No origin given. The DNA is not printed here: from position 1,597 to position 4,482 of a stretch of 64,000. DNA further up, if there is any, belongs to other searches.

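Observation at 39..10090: Repeated modules of an orphan OmpR-type regulator, a tandem-SBP lipoprotein and a small Cys-rich secreted protein, next to an ABC exporter pair and a TlpA-like oxidoreductase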

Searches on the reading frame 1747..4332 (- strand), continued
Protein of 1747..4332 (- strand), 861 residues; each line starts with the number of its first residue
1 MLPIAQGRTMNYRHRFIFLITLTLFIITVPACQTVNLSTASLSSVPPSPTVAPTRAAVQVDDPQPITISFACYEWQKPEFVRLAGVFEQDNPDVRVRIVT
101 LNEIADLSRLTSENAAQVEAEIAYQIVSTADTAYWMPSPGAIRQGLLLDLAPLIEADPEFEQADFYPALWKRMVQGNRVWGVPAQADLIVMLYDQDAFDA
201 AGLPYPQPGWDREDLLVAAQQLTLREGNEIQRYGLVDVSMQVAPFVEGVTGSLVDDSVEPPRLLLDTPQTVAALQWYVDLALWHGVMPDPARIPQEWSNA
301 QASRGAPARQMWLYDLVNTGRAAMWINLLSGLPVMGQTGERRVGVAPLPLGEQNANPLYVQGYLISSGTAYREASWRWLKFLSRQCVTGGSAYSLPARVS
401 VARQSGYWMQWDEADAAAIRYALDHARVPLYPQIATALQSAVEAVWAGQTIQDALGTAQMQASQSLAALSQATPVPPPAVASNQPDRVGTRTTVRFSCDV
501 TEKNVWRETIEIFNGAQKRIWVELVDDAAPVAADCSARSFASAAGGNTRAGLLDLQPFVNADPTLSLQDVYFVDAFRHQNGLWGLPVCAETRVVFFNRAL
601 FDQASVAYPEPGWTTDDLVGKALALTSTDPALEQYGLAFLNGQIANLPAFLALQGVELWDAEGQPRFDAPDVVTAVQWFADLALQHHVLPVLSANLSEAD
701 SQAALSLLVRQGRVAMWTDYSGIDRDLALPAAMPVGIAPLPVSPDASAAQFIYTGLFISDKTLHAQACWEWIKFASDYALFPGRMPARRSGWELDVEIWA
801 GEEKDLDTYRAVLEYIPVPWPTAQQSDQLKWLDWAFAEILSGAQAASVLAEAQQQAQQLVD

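Call 49: search_protein_families(library=pfam, proteins=[L023:4006-6855:+, L023:6858-8291:+, L023:8291-8743:+, L023:8786-9763:+, L023:12765-13484:+, L023:13773-14609:+, L023:14609-16183:+, L012:13470-16373:+, L020:2441-3085:+, L079:4762-5268:+], max_evalue=0.0001)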
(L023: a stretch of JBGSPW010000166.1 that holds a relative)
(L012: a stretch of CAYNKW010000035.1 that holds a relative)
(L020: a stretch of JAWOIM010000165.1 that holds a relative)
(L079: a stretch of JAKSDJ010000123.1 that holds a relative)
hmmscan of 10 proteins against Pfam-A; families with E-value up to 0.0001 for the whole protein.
L023:4006-6855:+ (950 aa): 1 family
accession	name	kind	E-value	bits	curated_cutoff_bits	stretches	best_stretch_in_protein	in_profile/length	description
PF02687.27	FtsX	-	1.8e-16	60.7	25.5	2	312-433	2-118/120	FtsX-like permease C-terminal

L023:6858-8291:+ (478 aa): 3 families
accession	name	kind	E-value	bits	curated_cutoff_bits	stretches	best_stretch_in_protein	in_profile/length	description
PF16576.10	HlyD_D23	-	1e-12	48.2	30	1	235-375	55-183/214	Barrel-sandwich domain of CusB or HlyD membrane-fusion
PF13437.12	HlyD_3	-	8.8e-12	46.1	22.2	1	303-380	2-80/106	HlyD family secretion protein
PF13533.13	Biotin_lipoyl_2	-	1.8e-08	34.4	29.8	1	108-134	5-31/32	Biotin-lipoyl like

L023:8291-8743:+ (151 aa): 1 family
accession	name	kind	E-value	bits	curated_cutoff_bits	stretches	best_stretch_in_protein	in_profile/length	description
PF05635.17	23S_rRNA_IVP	-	4.2e-16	59.5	33.8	1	57-136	23-104/106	23S rRNA-intervening sequence protein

L023:8786-9763:+ (326 aa): 3 families
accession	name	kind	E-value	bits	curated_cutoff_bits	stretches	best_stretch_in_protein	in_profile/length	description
PF00005.33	ABC_tran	-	2.9e-33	115.8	25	1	25-175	1-136/137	ABC transporter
PF13304.12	AAA_21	-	3.8e-08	34.2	27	0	145-210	235-302/304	AAA domain, putative AbiEii toxin, Type IV TA system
PF02463.25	SMC_N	-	6.1e-07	29.5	40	1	37-221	26-212/220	RecF/RecN/SMC N terminal domain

L023:12765-13484:+ (240 aa): 2 families
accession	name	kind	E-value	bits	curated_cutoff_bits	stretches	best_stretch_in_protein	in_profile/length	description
PF00005.33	ABC_tran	-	2.3e-38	132.3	25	1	32-181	1-136/137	ABC transporter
PF13304.12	AAA_21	-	8.9e-06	26.4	27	0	150-216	234-302/304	AAA domain, putative AbiEii toxin, Type IV TA system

L023:13773-14609:+ (279 aa): 0 families

L023:14609-16183:+ (525 aa): 3 families
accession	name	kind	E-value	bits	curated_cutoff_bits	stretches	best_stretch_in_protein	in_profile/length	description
PF00282.25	Pyridoxal_deC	-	6.5e-105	351.4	27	1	84-453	1-374/375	Pyridoxal-dependent decarboxylase conserved domain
PF01212.27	Beta_elim_lyase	-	2.9e-06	27.2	27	1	225-352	75-206/288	Beta-eliminating lyase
PF05889.19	SepSecS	-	8.5e-05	21.9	21.1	0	236-366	116-244/389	O-phosphoseryl-tRNA(Sec) selenium transferase, SepSecS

L012:13470-16373:+ (968 aa): 6 families
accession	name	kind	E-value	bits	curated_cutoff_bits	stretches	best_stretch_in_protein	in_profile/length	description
PF01436.27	NHL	-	3.1e-29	99.9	20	2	929-956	1-28/28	NHL repeat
PF13231.12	PMT_2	-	6.3e-16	59.4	26.1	1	180-337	3-156/160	Dolichyl-phosphate-mannose-protein mannosyltransferase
PF08450.18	SGL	-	2.8e-09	37.4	26.3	0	765-832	148-220/246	SMP-30/Gluconolactonase/LRE-like region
PF17170.10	DUF5128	-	1.6e-07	31.2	22.9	0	693-742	75-126/321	6-bladed beta-propeller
PF02366.24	PMT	-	1.3e-05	25.3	22.7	1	194-342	78-234/245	Dolichyl-phosphate-mannose-protein mannosyltransferase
PF25021.1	TEN_NHL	-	7.9e-05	22.2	27.1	0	929-951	141-163/357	Teneurin NHL domain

L020:2441-3085:+ (215 aa): 1 family
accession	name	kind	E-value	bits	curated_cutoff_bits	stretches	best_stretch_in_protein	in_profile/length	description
PF10502.14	Peptidase_S26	-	1.1e-22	81.2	22.9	1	52-210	8-164/168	Signal peptidase, peptidase S26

L079:4762-5268:+ (169 aa): 1 family
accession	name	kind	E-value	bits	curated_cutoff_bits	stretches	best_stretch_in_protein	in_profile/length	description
PF10502.14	Peptidase_S26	-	5.7e-24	85.4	22.9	1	9-161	5-166/168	Signal peptidase, peptidase S26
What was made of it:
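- SBP family members are embedded in FtsX - HlyD - ABC ATPase clusters (call 49).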

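Call 52: search_protein_families(library=pfam, alignment_id=A7, max_evalue=0.0001)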
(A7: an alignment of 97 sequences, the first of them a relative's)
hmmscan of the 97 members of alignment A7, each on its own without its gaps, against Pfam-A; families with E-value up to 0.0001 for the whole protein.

A. member 1, L002:8-784:+ (259 aa): 2 families
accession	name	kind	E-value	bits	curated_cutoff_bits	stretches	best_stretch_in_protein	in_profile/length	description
PF00072.30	Response_reg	-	6.1e-29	100.9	30.2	1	42-151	1-110/111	Response regulator receiver domain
PF00486.34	Trans_reg_C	-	4.9e-17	62.2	26.2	1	183-253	2-77/77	Transcriptional regulatory protein, C terminal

B. families by the number of members that match (of 97 scanned): 60 families (the first 25 are shown)
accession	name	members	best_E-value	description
PF00005.33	ABC_tran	28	1.1e-39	ABC transporter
PF13304.12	AAA_21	24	7.2e-12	AAA domain, putative AbiEii toxin, Type IV TA system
PF02463.25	SMC_N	12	1.3e-07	RecF/RecN/SMC N terminal domain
PF00578.27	AhpC-TSA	7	3.7e-18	AhpC/TSA family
PF13098.12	Thioredoxin_2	7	2.9e-08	Thioredoxin-like domain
PF00072.30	Response_reg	6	3.9e-32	Response regulator receiver domain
PF08534.16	Redoxin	6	1.9e-15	Redoxin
PF13462.12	Thioredoxin_4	5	2.2e-31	Thioredoxin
PF00486.34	Trans_reg_C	5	2.5e-27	Transcriptional regulatory protein, C terminal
PF01323.26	DSBA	5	1.7e-26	DSBA-like thioredoxin domain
PF08281.18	Sigma70_r4_2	5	1.9e-12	Sigma-70, region 4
PF13905.12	Thioredoxin_8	5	1.9e-09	Thioredoxin-like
PF00664.28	ABC_membrane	4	1.3e-41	ABC transporter transmembrane region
PF10502.14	Peptidase_S26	4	5.7e-24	Signal peptidase, peptidase S26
PF04542.20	Sigma70_r2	4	3.1e-20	Sigma-70 region 2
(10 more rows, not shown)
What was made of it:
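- Dedicated signal peptidase I genes occur beside SBPs (calls 49, 52).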

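Call 53: search_solved_structures(query=A2, max_evalue=0.001)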
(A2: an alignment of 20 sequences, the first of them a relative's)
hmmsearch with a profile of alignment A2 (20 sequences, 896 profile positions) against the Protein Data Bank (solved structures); distinct sequences matched with E-value up to 0.001: 525 (the best 60 are shown).
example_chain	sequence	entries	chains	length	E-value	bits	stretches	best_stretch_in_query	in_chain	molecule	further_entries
5f7v_A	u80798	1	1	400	4.3e-36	127.8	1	469-857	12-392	Lmo0181 protein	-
6rjy_A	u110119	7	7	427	3.4e-33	118.2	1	467-870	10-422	Arabino-oligosaccharids-binding protein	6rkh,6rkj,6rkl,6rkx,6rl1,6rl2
1eu8_A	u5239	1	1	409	7.9e-33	117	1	53-441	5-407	TREHALOSE/MALTOSE BINDING PROTEIN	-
4qrz_A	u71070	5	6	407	3.3e-32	114.9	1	49-435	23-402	ABC-TYPE SUGAR TRANSPORTER | ABC transporter, substrate binding protein (Sugar)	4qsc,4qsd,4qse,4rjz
3uor_A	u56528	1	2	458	1.9e-27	99.2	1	47-441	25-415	ABC transporter sugar binding protein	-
5iai_A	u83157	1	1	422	1.9e-27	99.1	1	466-773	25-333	Sugar ABC transporter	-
4rk2_A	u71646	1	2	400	7.8e-27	97.1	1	48-224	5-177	Putative sugar ABC transporter, substrate-binding protein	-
3k01_A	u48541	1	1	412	7.3e-26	93.9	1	52-430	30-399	Acarbose/maltose binding protein GacH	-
3jzj_A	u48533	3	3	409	8.1e-26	93.8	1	58-430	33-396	Acarbose/maltose binding protein GacH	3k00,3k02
4rya_A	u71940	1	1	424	5.5e-25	91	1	51-441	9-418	ABC transporter substrate binding protein (Sorbitol)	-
5ci5_A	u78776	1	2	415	1.2e-23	86.6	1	149-434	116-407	Extracellular solute-binding protein family 1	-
6dtq_A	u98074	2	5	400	6.6e-23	84.1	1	65-432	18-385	maltose-binding protein MalE3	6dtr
4r9f_A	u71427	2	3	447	9e-23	83.7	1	46-440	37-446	MBP1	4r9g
8art_A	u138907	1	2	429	4e-20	74.9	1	466-784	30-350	Putative secreted maltose-binding protein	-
9xf5_A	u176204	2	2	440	6.8e-18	67.5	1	6-437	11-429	ABC transporter substrate-binding protein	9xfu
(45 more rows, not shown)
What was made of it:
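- On CUT1 ABC-importer substrate-binding protein (SBP_bac_1): PDB profile hits go down to 4e-36 for each half (call 53). There are two complete modules (profile positions ~47-441 and ~466-870, call 53).
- Checked: Each half of the family profile aligns to a full ~400-aa sugar SBP in the PDB (call 53).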

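Call 60: search_protein_families(library=pfam, proteins=[L055:4427-6052:+, L068:4622-6022:-, L063:6738-8561:+, L014:4128-4685:+, L014:4924-6036:+, L054:5899-6309:+, L062:1476-1871:+, L055:2755-3303:+, L068:9296-9760:+, L036:8181-9305:+], max_evalue=0.001)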
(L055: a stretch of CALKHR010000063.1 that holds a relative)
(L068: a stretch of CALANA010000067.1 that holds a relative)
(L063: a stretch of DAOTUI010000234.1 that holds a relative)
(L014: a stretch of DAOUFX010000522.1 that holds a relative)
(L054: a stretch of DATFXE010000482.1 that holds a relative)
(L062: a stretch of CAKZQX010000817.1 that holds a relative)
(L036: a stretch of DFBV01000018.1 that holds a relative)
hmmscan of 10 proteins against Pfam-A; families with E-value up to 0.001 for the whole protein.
L055:4427-6052:+ (542 aa): 4 families
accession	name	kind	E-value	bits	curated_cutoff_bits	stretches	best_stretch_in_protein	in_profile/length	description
PF02518.31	HATPase_c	-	1.2e-31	109.8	26.4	1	405-514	2-109/111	Histidine kinase-, DNA gyrase B-, and HSP90-like ATPase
PF00672.30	HAMP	-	5.7e-18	65.4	25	1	239-289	2-52/53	HAMP domain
PF00512.31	HisKA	-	1.3e-15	57.6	26.9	1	295-357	2-65/66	His Kinase A (phospho-acceptor) domain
PF13581.12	HATPase_c_2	-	0.00012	22.5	27.4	1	408-492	31-112/127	Histidine kinase-like ATPase domain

L068:4622-6022:- (467 aa): 0 families

L063:6738-8561:+ (608 aa): 2 families
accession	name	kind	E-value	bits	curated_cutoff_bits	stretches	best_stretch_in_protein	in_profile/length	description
PF01040.23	UbiA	-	6.4e-67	225.9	34.2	1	340-588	1-247/250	UbiA prenyltransferase family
PF02628.20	COX15-CtaA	-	7.2e-13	48.7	29.9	2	54-280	75-318/322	Cytochrome oxidase assembly protein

L014:4128-4685:+ (186 aa): 0 families

L014:4924-6036:+ (371 aa): 0 families

L054:5899-6309:+ (137 aa): 1 family
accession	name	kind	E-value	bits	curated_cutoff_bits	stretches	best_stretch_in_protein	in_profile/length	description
PF02518.31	HATPase_c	-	3.3e-05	24.7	26.4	1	102-137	47-80/111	Histidine kinase-, DNA gyrase B-, and HSP90-like ATPase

L062:1476-1871:+ (132 aa): 0 families

L055:2755-3303:+ (183 aa): 3 families
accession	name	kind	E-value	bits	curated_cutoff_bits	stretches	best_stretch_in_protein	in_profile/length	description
PF04542.20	Sigma70_r2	-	6.8e-20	71.1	24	1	30-98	1-71/71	Sigma-70 region 2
PF08281.18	Sigma70_r4_2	-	1.6e-10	40.9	25.7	1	126-174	5-53/54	Sigma-70, region 4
PF07638.17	Sigma70_ECF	-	0.00075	19.9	21.1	0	99-178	104-182/185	ECF sigma factor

L068:9296-9760:+ (155 aa): 0 families

L036:8181-9305:+ (375 aa): 3 families
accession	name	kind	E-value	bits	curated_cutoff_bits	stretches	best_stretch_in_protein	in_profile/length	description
PF04055.27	Radical_SAM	-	4.1e-15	56.8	29.5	1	1-159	1-153/166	Radical SAM superfamily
PF13186.11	SPASM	-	1.9e-06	28.5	21.5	1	255-319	1-67/67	Iron-sulfur cluster-binding domain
PF13353.11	Fer4_12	-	9.7e-05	23.1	22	1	6-81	14-84/137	4Fe-4S single cluster domain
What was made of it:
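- On OmpR/PhoB-family response regulator: Some distant loci do have an RR + HK pair (L055, call 60).
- ECF sigma factors and a full RR + HK pair sit next to homologs (calls 52, 60).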

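Call 68: list_cluster_members(proteins=[P0001, P0116, P0120])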
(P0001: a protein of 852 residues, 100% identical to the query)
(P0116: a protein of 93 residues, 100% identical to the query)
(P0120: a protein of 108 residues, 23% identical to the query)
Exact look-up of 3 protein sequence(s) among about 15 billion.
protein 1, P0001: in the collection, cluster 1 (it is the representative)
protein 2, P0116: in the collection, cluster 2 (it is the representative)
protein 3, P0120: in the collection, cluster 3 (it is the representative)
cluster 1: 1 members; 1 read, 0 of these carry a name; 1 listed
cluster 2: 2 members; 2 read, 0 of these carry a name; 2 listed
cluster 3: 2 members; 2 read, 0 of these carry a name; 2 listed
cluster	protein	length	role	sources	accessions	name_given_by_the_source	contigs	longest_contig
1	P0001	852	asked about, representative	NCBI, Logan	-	-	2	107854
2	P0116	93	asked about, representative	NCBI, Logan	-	-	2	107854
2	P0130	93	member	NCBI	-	-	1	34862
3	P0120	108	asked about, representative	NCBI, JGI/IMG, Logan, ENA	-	-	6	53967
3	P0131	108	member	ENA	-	-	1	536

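Call 74: predict_structure(alignment_id=A2)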
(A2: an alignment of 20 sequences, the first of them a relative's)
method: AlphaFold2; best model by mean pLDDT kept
length: 852 residues; sequences in the alignment: 20
mean_pLDDT: 81.3   pTM: 0.59
mean pLDDT of the five models: 81.3, 81.1, 80.5, 80.1, 79.3
residues with pLDDT >= 90: 313; 70-90: 382; 50-70: 91; < 50: 66
segments of 3 or more residues with pLDDT < 50: 1-3, 18-53, 292-296, 327-330, 474-480, 519-522
pLDDT, mean of each block of 10 residues (from residue 1): 56 55 33 32 33 68 84 88 89 76 67 85 89 88 96 94 90 93 94 92 93 92 92 85 84 89 94 92 69 52 82 91 59 85 83 92 94 86 82 89 90 89 84 90 95 86 71 45 83 78 87 73 76 57 88 89 87 90 91 94 89 90 83 77 86 91 93 90 66 77 89 63 79 78 90 90 89 83 63 73 85 80 88 92 92 82
secondary structure, 60 per line:
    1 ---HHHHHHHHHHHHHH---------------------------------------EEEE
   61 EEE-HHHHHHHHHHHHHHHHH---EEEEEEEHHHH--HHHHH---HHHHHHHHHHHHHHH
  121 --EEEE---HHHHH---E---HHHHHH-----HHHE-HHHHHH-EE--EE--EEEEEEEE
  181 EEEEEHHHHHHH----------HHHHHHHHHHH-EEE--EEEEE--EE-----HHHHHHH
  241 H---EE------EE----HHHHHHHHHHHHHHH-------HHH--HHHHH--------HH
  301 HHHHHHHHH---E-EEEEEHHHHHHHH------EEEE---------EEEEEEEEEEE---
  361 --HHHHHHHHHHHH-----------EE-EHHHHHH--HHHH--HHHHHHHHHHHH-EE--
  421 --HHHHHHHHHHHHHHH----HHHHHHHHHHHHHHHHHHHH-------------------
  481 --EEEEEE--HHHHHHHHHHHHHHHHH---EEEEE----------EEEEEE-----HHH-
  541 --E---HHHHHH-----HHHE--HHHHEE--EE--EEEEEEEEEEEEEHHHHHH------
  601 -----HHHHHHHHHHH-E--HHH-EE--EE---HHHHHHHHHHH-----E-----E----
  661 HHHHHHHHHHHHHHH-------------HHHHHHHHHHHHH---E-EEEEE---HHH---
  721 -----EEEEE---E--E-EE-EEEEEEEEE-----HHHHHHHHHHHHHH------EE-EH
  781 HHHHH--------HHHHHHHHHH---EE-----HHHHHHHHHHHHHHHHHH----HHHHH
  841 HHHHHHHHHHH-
elements in order (helices of 4 or more, strands of 3 or more residues): H4-17 E57-63 H65-81 E85-91 H92-95 H98-102 H106-120 E123-126 H130-134 H142-147 H158-163 E173-185 H186-192 H203-213 E215-217 E220-224 H234-241 H259-273 H286-290 H299-309 E315-319 H320-327 E334-337 E347-357 H363-374 H390-395 H398-401 H404-415 H423-437 H442-461 E483-488 H491-507 E511-515 E526-531 H547-552 H564-567 E576-588 H589-594 H606-616 H634-644 H661-675 H689-701 E707-711 E726-730 E742-750 H756-769 H780-785 H794-803 H814-831 H836-851
